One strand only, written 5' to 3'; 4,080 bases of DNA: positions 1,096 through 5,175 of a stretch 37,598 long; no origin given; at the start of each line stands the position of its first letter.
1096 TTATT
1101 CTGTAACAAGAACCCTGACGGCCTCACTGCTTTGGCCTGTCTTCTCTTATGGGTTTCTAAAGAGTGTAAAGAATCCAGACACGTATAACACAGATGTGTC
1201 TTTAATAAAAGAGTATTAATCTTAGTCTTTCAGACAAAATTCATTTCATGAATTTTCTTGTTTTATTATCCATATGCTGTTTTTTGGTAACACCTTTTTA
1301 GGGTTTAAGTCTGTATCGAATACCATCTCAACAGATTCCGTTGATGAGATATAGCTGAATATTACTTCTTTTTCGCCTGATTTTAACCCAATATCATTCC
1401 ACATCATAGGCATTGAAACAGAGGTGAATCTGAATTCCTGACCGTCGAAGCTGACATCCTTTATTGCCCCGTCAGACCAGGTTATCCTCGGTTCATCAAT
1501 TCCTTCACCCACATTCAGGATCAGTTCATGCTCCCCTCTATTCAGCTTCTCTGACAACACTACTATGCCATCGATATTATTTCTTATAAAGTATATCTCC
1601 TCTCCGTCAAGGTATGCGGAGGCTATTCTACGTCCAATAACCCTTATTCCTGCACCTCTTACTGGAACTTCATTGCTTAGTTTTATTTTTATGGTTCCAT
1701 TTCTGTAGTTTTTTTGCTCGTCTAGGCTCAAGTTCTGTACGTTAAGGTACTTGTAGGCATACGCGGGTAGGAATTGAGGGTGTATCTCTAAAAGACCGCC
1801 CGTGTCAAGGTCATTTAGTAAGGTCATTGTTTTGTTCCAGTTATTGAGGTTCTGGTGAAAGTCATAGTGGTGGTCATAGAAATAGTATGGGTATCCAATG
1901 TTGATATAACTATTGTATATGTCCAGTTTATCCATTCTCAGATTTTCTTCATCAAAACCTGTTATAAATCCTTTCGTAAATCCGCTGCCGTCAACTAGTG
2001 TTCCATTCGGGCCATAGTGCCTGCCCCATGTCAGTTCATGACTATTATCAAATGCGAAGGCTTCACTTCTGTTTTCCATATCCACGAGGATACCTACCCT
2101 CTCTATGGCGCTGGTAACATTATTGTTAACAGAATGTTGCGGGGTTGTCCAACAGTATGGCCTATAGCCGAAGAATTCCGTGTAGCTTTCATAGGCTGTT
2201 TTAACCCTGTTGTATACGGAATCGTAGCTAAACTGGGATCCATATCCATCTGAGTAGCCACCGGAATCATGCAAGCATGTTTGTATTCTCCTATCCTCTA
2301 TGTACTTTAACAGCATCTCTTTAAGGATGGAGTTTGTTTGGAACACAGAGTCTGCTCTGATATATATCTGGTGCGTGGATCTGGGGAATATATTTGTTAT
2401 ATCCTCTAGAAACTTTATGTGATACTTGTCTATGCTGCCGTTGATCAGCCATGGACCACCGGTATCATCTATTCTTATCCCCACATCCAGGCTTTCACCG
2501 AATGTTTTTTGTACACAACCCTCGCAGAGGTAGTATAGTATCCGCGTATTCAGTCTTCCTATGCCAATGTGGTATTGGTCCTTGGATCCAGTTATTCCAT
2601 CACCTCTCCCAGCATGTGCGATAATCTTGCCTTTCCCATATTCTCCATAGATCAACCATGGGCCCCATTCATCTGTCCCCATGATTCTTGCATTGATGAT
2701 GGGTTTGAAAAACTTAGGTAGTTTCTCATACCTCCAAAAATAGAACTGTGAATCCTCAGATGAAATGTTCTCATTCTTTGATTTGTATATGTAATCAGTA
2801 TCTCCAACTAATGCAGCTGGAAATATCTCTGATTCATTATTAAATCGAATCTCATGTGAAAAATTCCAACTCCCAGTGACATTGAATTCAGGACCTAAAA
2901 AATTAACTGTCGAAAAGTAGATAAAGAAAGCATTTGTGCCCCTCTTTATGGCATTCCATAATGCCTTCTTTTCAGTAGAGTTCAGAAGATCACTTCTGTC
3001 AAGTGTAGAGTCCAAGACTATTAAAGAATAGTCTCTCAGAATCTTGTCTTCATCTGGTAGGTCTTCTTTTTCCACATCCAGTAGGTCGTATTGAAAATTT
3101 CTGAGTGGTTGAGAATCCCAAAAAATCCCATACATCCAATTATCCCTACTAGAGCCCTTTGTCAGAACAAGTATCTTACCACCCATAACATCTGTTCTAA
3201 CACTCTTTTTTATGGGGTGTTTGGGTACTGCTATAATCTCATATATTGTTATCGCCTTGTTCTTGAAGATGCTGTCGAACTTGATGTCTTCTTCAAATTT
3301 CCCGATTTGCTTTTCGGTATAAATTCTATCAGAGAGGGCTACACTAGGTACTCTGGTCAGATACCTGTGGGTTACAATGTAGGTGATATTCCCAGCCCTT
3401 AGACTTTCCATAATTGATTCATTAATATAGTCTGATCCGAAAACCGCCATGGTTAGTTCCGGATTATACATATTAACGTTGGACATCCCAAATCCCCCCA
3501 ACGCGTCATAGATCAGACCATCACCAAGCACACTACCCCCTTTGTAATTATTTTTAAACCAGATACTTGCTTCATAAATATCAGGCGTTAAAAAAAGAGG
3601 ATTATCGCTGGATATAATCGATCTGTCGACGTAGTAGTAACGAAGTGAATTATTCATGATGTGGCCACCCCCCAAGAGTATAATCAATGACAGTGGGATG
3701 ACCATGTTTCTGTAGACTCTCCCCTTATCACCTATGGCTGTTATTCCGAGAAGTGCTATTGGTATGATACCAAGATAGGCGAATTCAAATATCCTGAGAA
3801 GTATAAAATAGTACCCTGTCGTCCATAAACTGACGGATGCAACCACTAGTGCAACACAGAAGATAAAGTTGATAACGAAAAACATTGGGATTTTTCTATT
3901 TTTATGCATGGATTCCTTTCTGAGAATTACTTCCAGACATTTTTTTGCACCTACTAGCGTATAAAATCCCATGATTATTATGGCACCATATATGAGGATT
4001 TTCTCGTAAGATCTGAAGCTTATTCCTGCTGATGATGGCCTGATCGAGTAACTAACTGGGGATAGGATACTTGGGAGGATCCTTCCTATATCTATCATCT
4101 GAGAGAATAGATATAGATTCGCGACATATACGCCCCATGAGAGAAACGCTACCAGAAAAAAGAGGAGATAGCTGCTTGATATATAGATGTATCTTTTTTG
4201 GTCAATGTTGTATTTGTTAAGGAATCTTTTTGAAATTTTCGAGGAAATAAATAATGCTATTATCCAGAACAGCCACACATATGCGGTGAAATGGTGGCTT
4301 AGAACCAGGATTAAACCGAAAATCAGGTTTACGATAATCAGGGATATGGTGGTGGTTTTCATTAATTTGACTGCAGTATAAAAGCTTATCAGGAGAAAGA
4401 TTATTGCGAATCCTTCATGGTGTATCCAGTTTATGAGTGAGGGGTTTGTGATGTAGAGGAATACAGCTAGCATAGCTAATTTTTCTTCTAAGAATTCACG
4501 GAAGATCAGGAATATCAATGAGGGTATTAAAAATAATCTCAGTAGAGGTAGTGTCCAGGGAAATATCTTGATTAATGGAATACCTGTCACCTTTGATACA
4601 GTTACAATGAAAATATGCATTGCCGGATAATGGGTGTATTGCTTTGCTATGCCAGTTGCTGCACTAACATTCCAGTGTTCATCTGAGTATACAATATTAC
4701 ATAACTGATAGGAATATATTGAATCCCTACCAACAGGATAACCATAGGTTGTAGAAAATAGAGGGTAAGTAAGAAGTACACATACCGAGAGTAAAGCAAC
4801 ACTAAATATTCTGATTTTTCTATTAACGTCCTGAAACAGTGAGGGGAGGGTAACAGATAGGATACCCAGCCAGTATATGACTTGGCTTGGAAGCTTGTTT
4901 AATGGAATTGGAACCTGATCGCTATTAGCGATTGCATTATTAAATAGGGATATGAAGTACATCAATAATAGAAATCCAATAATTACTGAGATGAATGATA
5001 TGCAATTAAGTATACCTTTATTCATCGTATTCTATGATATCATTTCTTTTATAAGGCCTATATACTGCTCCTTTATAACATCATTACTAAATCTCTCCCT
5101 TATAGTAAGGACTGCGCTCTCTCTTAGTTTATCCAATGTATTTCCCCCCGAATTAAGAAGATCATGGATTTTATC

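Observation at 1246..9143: Four-gene operon coupling a modular surface protein to a processive GT2 synthase, a GT4 and a giant polytopic/deacetylase-like fusion protein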

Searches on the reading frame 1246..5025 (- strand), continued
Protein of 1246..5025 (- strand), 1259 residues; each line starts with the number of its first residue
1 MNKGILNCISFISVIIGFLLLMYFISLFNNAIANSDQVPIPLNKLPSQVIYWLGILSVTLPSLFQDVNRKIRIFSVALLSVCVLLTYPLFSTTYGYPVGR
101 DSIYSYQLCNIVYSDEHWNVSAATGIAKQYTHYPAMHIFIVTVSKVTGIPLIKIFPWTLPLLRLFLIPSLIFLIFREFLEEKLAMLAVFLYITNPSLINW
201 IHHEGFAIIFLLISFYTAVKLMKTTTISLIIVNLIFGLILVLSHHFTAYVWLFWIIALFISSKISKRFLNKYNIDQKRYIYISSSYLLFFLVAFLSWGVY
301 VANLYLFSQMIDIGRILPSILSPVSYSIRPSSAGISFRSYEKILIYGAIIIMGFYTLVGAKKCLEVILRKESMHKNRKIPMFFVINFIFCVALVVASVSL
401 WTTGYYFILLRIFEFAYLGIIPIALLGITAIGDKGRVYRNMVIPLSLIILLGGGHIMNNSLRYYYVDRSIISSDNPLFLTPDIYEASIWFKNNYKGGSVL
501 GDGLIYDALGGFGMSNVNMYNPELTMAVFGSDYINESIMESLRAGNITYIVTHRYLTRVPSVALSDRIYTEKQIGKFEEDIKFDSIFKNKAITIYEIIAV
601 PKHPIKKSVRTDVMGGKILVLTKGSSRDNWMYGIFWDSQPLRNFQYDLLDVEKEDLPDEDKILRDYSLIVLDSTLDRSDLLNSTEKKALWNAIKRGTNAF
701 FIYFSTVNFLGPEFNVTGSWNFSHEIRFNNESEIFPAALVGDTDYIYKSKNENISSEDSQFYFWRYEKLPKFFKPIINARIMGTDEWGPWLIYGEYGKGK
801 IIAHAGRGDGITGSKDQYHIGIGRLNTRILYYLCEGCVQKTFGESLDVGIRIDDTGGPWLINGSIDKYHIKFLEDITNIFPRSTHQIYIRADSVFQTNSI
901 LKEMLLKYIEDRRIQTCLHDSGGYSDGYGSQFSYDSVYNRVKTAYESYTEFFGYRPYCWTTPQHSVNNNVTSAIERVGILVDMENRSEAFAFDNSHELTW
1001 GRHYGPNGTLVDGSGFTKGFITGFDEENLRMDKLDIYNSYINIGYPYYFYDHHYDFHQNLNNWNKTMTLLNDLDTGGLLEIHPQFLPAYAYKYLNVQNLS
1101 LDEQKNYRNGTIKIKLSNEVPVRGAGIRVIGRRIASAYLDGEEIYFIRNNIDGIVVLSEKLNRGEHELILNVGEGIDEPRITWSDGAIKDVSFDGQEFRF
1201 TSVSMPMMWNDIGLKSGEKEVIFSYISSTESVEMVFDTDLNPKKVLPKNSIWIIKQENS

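Call 71: find_encoding_contigs(protein=P0005, flank=10000, max_places=3)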
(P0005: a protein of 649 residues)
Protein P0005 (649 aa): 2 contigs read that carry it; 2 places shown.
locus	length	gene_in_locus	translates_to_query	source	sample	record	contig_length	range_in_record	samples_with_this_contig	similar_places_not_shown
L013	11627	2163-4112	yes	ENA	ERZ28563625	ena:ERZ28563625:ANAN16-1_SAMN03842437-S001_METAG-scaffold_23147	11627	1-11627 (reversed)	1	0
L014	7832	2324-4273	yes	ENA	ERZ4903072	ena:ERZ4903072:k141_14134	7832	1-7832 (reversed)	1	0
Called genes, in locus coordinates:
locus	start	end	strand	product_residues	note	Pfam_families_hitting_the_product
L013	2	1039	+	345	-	?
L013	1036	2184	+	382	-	PF13439:Glyco_transf_4, PF00534:Glycos_transf_1, PF13692:Glyco_trans_1_4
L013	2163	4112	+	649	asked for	-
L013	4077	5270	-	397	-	PF01943:Polysacc_synt, PF13440:Polysacc_synt_3 (weak)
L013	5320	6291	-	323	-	PF09721:Exosortase_EpsH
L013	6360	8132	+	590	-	PF01229:Glyco_hydro_39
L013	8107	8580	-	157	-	-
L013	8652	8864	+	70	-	-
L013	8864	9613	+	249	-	PF02517:Rce1-like (weak)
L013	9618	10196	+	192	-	PF02517:Rce1-like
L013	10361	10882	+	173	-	-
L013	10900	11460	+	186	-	-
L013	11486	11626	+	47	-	?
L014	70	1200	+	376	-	PF13439:Glyco_transf_4, PF00534:Glycos_transf_1, PF13692:Glyco_trans_1_4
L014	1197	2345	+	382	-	PF13439:Glyco_transf_4, PF00534:Glycos_transf_1, PF13692:Glyco_trans_1_4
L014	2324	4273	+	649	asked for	-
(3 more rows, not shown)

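Call 76: find_encoding_contigs(protein=P0008, flank=10000, max_places=2)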
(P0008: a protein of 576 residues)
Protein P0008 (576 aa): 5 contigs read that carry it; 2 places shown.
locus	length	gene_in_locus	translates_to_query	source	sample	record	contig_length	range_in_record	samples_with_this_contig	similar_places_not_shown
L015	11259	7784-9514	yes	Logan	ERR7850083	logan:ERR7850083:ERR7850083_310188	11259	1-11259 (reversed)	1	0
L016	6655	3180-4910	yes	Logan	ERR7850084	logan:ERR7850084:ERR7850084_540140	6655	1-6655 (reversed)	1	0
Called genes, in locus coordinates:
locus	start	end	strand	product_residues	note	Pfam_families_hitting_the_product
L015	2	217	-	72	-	?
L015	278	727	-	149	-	-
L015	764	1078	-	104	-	-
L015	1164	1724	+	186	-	-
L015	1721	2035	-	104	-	PF07760:DUF1616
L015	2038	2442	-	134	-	PF07760:DUF1616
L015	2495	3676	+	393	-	PF01943:Polysacc_synt, PF13440:Polysacc_synt_3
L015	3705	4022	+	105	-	-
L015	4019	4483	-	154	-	-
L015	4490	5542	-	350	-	PF00534:Glycos_transf_1, PF13692:Glyco_trans_1_4, PF13524:Glyco_trans_1_2 (weak)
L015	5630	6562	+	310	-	PF01073:3Beta_HSD, PF01370:Epimerase, PF02719:Polysacc_synt_2, PF04321:RmlD_sub_bind (weak), PF07993:NAD_binding_4 (faint), PF13460:NAD_binding_10, PF16363:GDP_Man_Dehyd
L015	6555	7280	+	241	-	PF00149:Metallophos, PF12850:Metallophos_2 (faint)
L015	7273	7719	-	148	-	-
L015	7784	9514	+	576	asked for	-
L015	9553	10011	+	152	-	-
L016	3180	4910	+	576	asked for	-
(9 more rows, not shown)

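Call 77: find_encoding_contigs(protein=P0012, flank=10000, max_places=2)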
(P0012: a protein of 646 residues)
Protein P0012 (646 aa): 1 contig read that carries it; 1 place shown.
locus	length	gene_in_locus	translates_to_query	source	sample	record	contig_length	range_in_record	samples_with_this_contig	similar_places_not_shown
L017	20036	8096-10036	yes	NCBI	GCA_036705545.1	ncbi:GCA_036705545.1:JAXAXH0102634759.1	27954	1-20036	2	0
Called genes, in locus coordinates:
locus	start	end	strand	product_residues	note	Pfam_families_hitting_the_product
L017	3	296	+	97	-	?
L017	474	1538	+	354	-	PF13439:Glyco_transf_4, PF00534:Glycos_transf_1, PF13692:Glyco_trans_1_4, PF13524:Glyco_trans_1_2 (weak), PF20706:GT4-conflict (weak)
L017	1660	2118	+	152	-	-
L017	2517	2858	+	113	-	-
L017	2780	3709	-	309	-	-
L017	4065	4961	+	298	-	PF07760:DUF1616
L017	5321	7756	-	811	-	PF13205:Big_5 (weak)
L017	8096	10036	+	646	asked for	-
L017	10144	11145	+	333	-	PF00534:Glycos_transf_1, PF13524:Glyco_trans_1_2, PF13692:Glyco_trans_1_4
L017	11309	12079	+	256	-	-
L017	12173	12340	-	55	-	-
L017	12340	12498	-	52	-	-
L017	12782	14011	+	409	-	PF13579:Glyco_trans_4_4 (weak), PF13439:Glyco_transf_4 (weak), PF00534:Glycos_transf_1, PF13692:Glyco_trans_1_4, PF13524:Glyco_trans_1_2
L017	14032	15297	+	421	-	-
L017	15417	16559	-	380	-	PF13579:Glyco_trans_4_4, PF13439:Glyco_transf_4, PF13692:Glyco_trans_1_4, PF13524:Glyco_trans_1_2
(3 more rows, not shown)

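Call 78: find_encoding_contigs(protein=P0007, flank=10000, max_places=2)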
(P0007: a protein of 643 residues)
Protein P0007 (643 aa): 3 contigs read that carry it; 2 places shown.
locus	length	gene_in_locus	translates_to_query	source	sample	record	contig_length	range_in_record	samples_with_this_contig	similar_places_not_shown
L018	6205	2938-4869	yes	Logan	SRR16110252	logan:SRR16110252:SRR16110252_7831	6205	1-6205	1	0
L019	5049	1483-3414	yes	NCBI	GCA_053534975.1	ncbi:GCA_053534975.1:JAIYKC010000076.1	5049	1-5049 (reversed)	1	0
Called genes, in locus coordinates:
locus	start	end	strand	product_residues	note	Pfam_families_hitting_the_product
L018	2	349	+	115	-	?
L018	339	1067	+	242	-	PF01209:Ubie_methyltran, PF13489:Methyltransf_23, PF13847:Methyltransf_31, PF08241:Methyltransf_11, PF08242:Methyltransf_12, PF13649:Methyltransf_25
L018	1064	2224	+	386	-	PF13477:Glyco_trans_4_2 (weak), PF13439:Glyco_transf_4, PF13579:Glyco_trans_4_4, PF00534:Glycos_transf_1, PF13692:Glyco_trans_1_4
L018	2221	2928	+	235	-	PF01066:CDP-OH_P_transf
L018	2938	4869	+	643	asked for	-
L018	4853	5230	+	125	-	-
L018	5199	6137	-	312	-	PF09721:Exosortase_EpsH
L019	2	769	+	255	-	?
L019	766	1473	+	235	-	PF01066:CDP-OH_P_transf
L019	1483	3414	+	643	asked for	-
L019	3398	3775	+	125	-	-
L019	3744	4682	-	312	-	PF09721:Exosortase_EpsH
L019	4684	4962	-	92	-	-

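Call 98: search_solved_structures(query=P0152, max_evalue=10, show_alignments=4)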
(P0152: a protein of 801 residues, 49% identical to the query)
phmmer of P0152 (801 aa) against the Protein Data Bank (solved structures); distinct sequences matched with E-value up to 10: 20.
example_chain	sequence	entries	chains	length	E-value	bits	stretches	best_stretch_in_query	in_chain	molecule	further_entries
9lqj_A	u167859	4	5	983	1.9e-20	75.6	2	658-756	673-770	Collagenase ColH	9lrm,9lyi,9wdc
9lrk_A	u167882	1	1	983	1.9e-20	75.6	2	658-756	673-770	Collagenase ColH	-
4aqo_A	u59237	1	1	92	5.2e-16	61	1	672-756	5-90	COLLAGENASE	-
4jrw_A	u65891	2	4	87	1.7e-15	59.2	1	677-756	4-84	Collagenase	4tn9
2y72_A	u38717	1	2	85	9.3e-15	56.8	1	684-756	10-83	COLLAGENASE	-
2y3u_A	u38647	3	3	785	4.2e-14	54.7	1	671-756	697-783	COLLAGENASE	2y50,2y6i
4u7k_A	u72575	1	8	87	6.7e-13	50.7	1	682-756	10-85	ColH protein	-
4u6t_A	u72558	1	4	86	7.9e-13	50.4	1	683-756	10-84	ColH protein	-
2c26_A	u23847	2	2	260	6.9e-11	44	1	684-769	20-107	ENDOGLUCANASE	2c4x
4l9d_A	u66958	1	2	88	2e-10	42.5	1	670-756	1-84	Protease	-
4jgu_A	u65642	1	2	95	8.6e-10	40.4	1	691-755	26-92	ColH protein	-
6aem_A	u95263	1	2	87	2.2e-07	32.4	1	670-755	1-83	PKD domain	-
1l0q_A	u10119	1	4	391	5.4e-06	27.8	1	705-761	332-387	Surface layer protein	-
6nz0_Z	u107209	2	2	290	1.1e-05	26.8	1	672-755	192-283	Dyslexia-associated protein KIAA0319-like protein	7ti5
2yrl_A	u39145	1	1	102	0.0023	19.2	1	693-757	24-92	KIAA1837 protein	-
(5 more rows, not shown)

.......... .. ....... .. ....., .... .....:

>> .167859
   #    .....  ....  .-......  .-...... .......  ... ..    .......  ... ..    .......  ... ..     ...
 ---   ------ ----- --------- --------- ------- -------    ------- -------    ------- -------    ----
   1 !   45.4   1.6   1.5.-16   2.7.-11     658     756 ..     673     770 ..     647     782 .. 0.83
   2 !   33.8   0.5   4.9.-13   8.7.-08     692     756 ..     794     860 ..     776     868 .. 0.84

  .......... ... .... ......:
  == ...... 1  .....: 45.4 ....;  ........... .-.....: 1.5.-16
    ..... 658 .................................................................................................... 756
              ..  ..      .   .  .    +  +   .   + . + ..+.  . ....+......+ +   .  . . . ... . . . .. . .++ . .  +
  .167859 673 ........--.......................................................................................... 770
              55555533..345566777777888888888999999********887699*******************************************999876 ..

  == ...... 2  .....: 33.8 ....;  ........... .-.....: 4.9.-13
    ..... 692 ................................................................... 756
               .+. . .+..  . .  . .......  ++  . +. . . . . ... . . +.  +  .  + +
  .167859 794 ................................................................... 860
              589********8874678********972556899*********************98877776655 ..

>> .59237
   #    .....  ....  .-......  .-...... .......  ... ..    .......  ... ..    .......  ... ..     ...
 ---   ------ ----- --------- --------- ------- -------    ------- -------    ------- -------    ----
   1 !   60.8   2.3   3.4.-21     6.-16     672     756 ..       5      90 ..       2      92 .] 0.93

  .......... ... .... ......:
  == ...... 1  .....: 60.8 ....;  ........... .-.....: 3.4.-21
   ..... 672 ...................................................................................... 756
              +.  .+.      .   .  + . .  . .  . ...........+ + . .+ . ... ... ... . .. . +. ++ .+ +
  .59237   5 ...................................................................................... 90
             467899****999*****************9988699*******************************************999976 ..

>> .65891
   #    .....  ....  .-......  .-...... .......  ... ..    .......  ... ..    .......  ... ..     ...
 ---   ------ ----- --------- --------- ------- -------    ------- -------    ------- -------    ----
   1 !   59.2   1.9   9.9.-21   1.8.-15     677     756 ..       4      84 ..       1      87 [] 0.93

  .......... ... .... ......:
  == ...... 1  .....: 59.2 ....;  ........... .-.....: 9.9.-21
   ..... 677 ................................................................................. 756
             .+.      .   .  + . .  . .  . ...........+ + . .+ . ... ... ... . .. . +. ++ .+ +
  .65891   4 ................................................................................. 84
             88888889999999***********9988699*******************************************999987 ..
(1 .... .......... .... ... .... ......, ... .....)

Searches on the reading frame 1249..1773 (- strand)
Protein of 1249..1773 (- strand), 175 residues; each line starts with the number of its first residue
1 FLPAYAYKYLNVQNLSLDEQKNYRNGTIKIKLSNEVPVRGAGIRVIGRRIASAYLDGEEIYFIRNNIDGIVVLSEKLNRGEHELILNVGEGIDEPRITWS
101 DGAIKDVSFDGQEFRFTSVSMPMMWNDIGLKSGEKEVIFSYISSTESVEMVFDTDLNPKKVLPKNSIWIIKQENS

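Call 59: search_protein_families(library=pfam, proteins=[window:1249-1773:-], max_evalue=10)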
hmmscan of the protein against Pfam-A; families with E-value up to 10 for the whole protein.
window:1249-1773:- (175 aa): 2 families
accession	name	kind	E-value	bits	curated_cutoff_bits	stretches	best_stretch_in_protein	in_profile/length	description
PF01523.21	PmbA_TldD_1st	-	0.09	13.4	20.9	1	38-59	28-53/65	PmbA/TldA metallopeptidase domain 1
PF18994.6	Prophage_tailD1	-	0.15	12.7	23.6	0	131-174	26-68/84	Prophage endopeptidase tail N-terminal domain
